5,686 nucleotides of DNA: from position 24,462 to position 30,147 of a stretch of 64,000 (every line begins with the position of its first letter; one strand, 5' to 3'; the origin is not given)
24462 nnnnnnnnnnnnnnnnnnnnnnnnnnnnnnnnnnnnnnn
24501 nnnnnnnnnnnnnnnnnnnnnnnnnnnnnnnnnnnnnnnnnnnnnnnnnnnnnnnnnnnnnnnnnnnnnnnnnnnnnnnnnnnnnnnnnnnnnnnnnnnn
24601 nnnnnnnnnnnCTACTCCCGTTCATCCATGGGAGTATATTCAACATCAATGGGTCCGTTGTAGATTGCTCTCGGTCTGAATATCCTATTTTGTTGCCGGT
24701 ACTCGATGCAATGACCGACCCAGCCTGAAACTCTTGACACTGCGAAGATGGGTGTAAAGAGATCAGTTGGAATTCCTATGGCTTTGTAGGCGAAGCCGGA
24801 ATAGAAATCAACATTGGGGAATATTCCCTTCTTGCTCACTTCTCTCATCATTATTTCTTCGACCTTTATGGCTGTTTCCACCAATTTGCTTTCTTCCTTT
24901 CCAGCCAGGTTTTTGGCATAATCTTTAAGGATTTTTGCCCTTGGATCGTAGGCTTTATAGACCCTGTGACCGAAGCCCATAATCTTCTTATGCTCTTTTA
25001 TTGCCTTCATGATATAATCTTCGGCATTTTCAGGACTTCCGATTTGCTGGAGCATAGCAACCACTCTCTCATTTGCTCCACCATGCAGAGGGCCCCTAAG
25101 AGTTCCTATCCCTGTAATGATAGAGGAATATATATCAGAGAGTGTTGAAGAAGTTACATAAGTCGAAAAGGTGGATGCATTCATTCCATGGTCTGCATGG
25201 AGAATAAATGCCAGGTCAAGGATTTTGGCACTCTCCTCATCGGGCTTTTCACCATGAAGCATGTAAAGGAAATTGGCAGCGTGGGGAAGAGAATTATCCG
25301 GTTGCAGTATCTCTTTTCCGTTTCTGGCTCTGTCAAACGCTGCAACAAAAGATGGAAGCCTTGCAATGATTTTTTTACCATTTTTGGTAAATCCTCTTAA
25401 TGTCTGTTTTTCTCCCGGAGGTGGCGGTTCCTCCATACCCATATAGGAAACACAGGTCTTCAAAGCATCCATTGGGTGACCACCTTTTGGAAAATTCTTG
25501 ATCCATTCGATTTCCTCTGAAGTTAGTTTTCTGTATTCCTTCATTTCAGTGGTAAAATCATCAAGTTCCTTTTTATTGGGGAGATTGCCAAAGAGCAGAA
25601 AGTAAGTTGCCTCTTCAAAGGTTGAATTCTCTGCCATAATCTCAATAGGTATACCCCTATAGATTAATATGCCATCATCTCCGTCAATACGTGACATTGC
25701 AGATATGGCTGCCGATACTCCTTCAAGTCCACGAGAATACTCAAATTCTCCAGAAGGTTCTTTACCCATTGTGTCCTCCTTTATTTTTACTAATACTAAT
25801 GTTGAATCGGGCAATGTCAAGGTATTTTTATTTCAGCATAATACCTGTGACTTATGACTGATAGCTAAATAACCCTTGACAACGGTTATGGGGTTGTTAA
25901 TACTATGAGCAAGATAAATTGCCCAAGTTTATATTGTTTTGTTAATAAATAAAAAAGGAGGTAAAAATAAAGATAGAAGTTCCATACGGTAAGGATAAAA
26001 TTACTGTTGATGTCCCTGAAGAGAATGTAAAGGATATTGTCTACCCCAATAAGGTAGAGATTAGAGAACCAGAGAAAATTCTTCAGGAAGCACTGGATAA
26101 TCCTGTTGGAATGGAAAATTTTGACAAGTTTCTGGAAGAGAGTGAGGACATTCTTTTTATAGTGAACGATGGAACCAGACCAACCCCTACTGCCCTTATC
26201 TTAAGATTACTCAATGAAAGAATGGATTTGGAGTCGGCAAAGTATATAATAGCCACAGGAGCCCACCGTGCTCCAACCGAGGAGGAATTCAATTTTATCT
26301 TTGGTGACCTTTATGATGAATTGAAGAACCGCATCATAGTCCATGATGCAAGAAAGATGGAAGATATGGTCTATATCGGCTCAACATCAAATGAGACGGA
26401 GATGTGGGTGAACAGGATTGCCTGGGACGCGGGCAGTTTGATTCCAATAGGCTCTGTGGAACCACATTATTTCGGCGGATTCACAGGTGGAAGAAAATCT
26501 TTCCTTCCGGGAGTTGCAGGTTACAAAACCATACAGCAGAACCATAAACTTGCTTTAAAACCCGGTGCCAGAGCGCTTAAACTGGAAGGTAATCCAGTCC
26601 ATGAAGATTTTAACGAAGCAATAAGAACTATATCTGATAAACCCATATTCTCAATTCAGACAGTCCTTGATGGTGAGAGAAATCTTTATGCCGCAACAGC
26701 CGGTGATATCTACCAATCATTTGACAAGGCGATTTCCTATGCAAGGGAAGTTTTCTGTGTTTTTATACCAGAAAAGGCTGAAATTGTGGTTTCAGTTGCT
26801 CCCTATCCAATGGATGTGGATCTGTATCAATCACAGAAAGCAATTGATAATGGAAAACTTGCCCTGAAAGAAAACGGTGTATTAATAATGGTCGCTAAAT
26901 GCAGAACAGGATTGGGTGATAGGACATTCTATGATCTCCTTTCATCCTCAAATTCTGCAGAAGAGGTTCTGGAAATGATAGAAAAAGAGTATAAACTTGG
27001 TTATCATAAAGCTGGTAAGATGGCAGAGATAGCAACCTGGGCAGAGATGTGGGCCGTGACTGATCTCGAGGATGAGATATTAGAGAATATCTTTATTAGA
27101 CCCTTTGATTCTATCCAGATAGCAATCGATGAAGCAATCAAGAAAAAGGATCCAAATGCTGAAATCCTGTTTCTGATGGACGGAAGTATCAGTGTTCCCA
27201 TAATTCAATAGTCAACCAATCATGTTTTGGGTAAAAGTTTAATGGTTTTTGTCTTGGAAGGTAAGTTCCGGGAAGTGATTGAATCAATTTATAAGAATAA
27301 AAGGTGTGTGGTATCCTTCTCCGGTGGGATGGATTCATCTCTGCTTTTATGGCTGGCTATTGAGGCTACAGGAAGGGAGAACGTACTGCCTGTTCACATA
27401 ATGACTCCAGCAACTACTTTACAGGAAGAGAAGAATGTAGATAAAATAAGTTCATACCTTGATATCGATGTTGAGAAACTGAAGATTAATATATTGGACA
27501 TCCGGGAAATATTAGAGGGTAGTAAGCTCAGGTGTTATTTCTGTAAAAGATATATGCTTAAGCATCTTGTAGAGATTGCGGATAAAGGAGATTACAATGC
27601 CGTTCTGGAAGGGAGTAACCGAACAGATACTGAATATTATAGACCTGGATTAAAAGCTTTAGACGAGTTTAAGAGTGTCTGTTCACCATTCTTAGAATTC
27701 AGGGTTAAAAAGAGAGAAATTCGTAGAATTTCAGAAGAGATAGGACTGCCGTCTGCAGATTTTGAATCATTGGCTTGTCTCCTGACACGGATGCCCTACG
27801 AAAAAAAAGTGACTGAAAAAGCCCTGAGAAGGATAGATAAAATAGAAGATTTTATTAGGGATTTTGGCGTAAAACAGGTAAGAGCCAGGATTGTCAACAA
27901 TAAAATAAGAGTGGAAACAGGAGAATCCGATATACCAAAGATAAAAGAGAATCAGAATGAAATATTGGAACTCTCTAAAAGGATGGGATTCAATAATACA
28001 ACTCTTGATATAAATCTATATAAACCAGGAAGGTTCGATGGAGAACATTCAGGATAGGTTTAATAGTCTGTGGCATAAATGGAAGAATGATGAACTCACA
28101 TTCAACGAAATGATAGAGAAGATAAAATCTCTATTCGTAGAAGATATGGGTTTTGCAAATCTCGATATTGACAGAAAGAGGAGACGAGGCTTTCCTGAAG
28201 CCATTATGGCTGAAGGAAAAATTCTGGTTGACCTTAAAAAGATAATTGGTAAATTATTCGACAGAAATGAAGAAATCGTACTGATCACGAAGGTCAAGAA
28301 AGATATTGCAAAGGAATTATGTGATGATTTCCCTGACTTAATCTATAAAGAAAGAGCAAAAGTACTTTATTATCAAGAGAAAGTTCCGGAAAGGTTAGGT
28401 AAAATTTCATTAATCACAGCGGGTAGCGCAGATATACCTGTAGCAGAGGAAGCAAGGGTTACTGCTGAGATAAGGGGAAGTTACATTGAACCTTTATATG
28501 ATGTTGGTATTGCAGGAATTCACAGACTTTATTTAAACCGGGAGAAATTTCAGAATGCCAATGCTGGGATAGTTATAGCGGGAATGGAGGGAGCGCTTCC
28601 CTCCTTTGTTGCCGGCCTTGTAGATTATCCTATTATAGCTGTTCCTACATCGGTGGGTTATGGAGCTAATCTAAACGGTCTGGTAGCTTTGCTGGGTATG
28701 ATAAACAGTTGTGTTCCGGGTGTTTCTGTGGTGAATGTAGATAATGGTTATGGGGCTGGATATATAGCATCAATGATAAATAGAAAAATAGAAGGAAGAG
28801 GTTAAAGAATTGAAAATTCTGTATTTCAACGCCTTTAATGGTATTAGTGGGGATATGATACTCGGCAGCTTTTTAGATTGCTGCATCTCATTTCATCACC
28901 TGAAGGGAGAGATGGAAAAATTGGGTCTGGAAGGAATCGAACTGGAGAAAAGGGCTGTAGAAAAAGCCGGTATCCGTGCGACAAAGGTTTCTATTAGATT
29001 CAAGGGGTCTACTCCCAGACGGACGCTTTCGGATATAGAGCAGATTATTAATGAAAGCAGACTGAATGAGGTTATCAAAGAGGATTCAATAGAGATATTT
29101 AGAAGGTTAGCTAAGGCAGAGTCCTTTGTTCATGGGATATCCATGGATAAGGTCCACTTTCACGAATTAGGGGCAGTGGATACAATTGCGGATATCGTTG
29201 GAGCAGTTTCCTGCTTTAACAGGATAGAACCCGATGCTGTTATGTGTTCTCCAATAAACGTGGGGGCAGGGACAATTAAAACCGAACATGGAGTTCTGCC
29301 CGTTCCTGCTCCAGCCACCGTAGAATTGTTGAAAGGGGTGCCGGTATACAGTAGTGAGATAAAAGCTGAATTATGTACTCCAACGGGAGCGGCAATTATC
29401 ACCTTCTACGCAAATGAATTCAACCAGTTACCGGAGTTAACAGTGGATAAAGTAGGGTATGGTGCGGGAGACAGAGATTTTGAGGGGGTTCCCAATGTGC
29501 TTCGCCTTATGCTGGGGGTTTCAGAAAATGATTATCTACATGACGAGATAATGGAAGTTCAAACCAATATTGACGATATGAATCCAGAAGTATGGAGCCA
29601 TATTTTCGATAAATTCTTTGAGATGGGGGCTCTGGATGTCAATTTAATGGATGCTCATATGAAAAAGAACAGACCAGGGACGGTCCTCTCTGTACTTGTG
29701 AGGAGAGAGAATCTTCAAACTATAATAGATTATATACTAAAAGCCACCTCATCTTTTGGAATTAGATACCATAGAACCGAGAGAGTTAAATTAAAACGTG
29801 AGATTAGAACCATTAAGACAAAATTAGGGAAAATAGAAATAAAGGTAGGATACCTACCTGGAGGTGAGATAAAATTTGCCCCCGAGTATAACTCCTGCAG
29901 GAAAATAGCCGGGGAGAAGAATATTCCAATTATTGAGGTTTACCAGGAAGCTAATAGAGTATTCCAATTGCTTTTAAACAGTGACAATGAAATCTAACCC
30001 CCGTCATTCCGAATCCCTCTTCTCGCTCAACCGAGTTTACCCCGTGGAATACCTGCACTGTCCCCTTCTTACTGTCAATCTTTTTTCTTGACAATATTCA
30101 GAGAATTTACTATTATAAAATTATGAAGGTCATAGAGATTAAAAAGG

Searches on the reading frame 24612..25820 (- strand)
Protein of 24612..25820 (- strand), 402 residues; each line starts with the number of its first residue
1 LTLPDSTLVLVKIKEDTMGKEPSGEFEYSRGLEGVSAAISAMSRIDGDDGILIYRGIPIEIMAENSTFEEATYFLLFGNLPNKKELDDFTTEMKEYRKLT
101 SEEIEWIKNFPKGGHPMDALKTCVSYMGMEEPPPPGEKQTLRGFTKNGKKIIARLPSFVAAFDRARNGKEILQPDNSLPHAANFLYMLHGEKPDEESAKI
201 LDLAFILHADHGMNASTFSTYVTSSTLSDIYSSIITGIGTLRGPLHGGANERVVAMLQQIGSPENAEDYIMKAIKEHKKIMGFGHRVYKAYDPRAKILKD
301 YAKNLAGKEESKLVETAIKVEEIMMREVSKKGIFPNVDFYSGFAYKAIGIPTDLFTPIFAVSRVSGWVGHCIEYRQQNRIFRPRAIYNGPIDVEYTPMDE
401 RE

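Call 42: search_protein_families(library=pfam, proteins=[window:24612-25820:-], max_evalue=0.00001)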
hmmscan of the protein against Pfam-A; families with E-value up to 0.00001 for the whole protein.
window:24612-25820:- (402 aa): 1 family
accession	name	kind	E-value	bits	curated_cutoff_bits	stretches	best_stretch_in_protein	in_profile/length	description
PF00285.26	Citrate_synt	-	1.1e-134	449.4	27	1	31-384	1-357/357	Citrate synthase, C-terminal domain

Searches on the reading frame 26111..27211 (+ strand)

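Call 79: search_protein_families(library=pfam, proteins=[window:26111-27211:+], max_evalue=1e-8)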
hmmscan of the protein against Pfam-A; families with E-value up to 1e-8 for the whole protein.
window:26111-27211:+ (366 aa): 2 families
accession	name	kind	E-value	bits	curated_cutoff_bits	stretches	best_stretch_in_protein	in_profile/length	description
PF09861.14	Lar_N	-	2.1e-43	148.3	23.3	1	2-153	45-201/204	Lactate racemase N-terminal domain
PF21113.2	LarA_C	-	8.8e-18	65.1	25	1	222-361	5-149/152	Lactate racemase C-terminal domain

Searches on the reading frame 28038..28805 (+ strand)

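Call 79: search_protein_families(library=pfam, proteins=[window:28038-28805:+], max_evalue=1e-8)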
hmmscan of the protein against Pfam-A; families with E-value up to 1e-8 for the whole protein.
window:28038-28805:+ (255 aa): 1 family
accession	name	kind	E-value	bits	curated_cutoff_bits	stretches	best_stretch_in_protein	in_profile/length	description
PF00731.26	AIRC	-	4.6e-11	42.9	30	1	123-247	2-126/148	AIR carboxylase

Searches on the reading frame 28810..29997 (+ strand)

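Call 79: search_protein_families(library=pfam, proteins=[window:28810-29997:+], max_evalue=1e-8)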
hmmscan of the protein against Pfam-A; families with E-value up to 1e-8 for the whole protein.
window:28810-29997:+ (395 aa): 1 family
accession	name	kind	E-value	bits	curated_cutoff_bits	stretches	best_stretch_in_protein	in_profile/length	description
PF01969.22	Ni_insertion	-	6.5e-139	463.7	22.1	1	4-378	1-375/375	Nickel insertion protein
